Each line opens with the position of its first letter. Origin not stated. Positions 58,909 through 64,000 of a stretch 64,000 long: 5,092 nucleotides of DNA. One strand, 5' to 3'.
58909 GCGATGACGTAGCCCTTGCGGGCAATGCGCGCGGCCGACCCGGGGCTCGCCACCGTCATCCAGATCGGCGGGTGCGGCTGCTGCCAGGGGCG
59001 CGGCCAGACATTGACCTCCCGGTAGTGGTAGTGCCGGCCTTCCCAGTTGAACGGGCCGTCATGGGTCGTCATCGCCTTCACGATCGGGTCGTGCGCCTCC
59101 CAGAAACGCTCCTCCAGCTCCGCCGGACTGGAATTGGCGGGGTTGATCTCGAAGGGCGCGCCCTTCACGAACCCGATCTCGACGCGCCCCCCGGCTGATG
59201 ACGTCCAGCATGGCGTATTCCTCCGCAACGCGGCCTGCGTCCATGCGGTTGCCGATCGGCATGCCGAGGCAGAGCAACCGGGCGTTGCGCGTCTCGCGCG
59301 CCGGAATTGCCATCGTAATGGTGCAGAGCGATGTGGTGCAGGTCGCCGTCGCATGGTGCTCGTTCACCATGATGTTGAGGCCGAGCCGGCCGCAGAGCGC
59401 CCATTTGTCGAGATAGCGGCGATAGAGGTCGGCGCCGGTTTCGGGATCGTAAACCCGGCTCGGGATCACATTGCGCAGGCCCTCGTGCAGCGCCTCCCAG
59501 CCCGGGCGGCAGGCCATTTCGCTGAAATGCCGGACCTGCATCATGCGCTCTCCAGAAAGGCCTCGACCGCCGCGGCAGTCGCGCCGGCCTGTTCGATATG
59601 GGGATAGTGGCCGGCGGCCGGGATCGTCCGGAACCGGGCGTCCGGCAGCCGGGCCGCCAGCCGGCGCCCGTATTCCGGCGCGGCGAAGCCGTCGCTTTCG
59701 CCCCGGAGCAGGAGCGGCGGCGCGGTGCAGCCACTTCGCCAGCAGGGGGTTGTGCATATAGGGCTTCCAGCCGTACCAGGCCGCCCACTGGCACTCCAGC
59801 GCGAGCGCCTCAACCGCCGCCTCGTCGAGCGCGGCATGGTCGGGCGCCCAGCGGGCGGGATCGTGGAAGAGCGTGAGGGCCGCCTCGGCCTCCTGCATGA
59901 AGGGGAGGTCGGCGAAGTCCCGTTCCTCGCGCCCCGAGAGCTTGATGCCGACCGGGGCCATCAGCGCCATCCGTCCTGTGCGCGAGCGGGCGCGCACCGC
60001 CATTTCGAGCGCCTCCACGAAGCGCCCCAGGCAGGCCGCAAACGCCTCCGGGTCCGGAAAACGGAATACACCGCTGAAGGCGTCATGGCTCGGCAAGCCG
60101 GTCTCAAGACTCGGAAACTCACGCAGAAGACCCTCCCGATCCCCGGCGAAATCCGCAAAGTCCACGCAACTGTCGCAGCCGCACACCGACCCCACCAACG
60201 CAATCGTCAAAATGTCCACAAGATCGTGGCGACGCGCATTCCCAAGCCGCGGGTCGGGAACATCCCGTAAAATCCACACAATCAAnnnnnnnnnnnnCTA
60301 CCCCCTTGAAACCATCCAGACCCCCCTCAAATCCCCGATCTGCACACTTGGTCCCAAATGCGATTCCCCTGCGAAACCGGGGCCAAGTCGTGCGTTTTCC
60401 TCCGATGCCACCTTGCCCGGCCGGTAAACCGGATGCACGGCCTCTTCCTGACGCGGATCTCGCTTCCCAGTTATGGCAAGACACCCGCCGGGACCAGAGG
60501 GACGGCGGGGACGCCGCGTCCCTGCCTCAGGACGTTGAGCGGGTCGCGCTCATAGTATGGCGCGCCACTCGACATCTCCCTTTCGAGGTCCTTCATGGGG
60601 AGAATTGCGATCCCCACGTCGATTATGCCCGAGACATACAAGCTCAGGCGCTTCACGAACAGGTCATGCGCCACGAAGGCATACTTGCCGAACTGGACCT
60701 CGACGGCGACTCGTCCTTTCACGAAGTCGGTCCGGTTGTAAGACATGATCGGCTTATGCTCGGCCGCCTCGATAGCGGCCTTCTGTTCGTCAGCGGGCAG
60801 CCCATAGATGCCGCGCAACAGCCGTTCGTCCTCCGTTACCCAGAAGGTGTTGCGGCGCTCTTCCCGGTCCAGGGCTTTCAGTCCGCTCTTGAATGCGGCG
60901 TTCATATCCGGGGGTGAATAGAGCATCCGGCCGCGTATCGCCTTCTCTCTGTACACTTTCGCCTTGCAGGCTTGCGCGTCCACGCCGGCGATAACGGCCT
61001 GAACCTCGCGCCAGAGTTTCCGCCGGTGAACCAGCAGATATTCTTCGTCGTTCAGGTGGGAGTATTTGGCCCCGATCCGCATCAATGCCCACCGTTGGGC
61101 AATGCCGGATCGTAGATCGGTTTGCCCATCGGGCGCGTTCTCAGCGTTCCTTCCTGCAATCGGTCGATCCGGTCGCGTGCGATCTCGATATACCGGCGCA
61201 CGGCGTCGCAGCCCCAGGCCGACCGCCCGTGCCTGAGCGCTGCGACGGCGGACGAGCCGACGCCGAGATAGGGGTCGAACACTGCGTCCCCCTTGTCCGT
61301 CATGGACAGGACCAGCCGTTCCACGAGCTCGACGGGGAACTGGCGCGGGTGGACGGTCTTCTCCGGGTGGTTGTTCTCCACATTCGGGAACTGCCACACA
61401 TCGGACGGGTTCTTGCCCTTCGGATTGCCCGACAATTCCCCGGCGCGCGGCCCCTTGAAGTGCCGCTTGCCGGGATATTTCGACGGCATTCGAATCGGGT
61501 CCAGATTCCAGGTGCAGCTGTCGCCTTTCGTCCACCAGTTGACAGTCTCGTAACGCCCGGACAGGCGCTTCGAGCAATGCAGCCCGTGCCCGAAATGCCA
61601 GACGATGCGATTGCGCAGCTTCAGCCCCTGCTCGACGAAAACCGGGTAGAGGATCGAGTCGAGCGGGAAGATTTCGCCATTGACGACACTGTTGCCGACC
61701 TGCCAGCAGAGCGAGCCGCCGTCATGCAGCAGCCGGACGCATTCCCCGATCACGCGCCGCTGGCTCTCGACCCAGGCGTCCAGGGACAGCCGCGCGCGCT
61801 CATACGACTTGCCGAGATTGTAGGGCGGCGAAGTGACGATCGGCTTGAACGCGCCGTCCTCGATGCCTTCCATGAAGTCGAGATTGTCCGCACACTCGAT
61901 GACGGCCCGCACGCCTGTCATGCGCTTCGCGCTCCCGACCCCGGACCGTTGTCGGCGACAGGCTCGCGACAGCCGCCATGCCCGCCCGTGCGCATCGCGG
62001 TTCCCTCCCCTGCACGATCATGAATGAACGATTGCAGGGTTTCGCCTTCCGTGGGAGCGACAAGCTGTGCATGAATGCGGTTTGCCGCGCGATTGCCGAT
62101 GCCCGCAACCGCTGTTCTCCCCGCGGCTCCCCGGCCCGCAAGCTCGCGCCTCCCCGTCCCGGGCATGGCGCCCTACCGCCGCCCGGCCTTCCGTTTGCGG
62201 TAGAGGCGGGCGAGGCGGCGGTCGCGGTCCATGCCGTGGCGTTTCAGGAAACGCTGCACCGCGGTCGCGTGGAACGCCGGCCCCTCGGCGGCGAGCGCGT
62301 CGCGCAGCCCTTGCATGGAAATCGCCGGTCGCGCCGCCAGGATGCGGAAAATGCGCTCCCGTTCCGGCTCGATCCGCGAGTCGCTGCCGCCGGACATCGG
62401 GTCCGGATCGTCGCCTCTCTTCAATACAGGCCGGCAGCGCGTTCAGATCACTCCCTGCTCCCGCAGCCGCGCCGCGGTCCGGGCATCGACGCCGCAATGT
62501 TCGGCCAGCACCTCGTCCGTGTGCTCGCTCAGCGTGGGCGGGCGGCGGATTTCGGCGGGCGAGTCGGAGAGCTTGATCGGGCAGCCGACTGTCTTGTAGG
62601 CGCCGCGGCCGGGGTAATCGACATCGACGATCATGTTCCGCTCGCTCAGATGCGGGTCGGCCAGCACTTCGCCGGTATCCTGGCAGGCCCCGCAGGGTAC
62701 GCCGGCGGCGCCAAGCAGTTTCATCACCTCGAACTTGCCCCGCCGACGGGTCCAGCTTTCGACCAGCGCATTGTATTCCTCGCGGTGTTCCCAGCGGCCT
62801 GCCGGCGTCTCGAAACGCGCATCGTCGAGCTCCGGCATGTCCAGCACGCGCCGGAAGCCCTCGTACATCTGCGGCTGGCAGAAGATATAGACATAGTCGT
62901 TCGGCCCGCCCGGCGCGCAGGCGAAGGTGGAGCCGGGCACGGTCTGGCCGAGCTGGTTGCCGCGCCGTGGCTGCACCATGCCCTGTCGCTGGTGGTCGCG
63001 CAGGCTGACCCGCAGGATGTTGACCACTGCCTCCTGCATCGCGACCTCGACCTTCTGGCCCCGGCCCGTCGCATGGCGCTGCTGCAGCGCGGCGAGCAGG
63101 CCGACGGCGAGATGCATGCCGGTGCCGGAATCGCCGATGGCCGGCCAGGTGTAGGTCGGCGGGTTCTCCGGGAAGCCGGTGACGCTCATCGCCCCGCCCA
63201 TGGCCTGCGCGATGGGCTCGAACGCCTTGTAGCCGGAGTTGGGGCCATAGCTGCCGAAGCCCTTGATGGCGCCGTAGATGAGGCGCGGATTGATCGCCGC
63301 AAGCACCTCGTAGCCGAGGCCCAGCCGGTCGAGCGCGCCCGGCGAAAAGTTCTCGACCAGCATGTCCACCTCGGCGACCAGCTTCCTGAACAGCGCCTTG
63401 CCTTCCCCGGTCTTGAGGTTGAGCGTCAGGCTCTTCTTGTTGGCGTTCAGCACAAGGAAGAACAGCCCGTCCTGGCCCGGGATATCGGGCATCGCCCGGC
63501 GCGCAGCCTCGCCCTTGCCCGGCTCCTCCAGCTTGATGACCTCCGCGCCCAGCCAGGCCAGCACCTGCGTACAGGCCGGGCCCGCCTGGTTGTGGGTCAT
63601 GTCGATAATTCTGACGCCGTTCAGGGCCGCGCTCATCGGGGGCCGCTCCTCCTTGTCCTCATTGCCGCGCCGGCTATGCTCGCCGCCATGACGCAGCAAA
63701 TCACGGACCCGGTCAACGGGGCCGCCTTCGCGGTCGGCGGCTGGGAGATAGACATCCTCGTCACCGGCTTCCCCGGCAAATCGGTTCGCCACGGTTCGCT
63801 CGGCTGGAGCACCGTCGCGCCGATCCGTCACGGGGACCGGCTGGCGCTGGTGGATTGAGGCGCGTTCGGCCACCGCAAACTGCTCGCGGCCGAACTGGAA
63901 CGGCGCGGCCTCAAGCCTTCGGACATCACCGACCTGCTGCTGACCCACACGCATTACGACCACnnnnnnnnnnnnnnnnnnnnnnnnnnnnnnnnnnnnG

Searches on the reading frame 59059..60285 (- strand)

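Call 81: search_protein_families(library=pfam, proteins=[window:59059-60285:-], max_evalue=0.0001)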
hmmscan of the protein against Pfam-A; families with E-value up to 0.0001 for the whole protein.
window:59059-60285:- (408 aa): 1 family
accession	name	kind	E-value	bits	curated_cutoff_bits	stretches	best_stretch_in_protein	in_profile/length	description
PF13808.11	DDE_Tnp_1_assoc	-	4.2e-20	72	32.3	1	6-90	4-88/88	DDE_Tnp_1-associated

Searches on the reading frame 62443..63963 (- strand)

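Call 81: search_protein_families(library=pfam, proteins=[window:62443-63963:-], max_evalue=0.0001)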
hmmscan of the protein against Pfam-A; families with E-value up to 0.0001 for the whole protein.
window:62443-63963:- (506 aa): 1 family
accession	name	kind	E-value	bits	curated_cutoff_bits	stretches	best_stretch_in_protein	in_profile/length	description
PF02515.22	CoA_transf_3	-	1.2e-108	363.9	23.3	1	114-482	1-366/366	CoA-transferase family III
